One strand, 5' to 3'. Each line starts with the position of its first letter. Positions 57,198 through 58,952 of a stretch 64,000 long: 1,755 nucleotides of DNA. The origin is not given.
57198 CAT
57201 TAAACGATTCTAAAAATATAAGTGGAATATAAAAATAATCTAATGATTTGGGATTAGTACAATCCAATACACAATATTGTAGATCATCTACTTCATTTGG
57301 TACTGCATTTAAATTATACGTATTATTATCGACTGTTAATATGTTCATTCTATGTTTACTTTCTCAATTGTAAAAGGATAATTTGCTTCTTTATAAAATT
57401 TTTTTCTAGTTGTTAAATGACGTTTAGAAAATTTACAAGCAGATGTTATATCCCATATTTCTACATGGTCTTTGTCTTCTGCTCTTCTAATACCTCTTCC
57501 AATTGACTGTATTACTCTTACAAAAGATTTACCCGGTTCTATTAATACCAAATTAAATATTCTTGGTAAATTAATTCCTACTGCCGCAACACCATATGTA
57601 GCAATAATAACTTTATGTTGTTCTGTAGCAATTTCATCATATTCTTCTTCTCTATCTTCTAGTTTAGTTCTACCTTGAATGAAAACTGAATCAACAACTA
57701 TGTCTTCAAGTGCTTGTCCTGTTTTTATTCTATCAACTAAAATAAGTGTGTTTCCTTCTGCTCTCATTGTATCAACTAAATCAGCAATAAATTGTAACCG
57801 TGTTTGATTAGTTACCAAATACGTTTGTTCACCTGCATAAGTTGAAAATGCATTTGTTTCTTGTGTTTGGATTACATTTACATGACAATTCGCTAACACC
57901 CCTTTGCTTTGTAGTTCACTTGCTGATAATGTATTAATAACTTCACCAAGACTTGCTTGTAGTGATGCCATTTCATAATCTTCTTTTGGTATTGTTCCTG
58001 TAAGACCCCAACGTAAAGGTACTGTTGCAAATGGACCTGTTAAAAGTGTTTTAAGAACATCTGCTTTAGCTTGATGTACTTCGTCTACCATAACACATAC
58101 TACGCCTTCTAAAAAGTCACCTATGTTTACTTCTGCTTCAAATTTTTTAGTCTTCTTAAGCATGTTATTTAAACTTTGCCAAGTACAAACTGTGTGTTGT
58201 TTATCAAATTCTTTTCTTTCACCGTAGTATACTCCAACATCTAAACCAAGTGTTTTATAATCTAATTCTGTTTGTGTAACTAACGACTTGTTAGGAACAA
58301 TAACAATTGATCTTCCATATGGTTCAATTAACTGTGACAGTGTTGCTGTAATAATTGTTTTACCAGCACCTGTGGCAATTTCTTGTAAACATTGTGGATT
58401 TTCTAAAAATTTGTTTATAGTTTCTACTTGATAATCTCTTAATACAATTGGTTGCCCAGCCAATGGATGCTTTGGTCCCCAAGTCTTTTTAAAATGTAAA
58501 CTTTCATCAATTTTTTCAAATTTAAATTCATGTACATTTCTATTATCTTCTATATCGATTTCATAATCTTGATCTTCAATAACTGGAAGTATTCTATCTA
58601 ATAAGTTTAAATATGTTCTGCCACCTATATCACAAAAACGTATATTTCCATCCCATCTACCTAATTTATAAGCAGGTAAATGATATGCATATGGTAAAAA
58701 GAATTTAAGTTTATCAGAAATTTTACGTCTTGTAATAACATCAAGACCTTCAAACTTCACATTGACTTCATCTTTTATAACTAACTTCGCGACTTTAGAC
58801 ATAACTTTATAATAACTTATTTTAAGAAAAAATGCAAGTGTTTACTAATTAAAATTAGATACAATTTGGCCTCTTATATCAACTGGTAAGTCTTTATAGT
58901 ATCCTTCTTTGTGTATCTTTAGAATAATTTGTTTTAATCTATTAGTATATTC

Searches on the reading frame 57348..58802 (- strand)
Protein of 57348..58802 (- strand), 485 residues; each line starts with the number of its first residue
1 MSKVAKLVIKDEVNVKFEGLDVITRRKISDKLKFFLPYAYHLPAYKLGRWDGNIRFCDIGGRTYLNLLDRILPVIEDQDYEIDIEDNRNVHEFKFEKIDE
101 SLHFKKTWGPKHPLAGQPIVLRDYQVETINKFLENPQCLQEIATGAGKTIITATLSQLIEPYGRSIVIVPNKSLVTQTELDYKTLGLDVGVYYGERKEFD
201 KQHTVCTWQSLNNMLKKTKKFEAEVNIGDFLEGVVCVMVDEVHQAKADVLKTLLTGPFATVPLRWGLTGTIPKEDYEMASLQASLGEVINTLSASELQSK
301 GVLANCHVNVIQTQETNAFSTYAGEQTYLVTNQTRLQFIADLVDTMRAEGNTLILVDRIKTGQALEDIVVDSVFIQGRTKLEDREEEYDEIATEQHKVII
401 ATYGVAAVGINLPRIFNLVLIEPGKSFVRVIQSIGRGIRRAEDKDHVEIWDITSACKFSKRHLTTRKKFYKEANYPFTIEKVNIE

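Call 12: search_protein_families(library=phrogs, proteins=[window:57348-58802:-], max_evalue=0.00001)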
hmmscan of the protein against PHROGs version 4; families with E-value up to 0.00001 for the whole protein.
window:57348-58802:- (485 aa): 7 families
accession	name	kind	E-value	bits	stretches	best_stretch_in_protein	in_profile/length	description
phrog_16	-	DNA, RNA and nucleotide metabolism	5.6e-71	241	1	64-471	243-613/986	DNA helicase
phrog_9690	-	DNA, RNA and nucleotide metabolism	7.5e-51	174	1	222-483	28-305/306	DNA helicase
phrog_16259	-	DNA, RNA and nucleotide metabolism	4.7e-31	109.2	1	6-287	5-264/330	DNA helicase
phrog_62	-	DNA, RNA and nucleotide metabolism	1.1e-14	53.9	1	95-270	682-848/1881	DNA helicase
phrog_17901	-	DNA, RNA and nucleotide metabolism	6.9e-13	50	1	396-483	11-104/109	DNA helicase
phrog_14619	-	DNA, RNA and nucleotide metabolism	1e-08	36.1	1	39-162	40-161/314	DNA helicase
phrog_2488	-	DNA, RNA and nucleotide metabolism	2.8e-08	33.9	0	95-192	7-100/579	DNA helicase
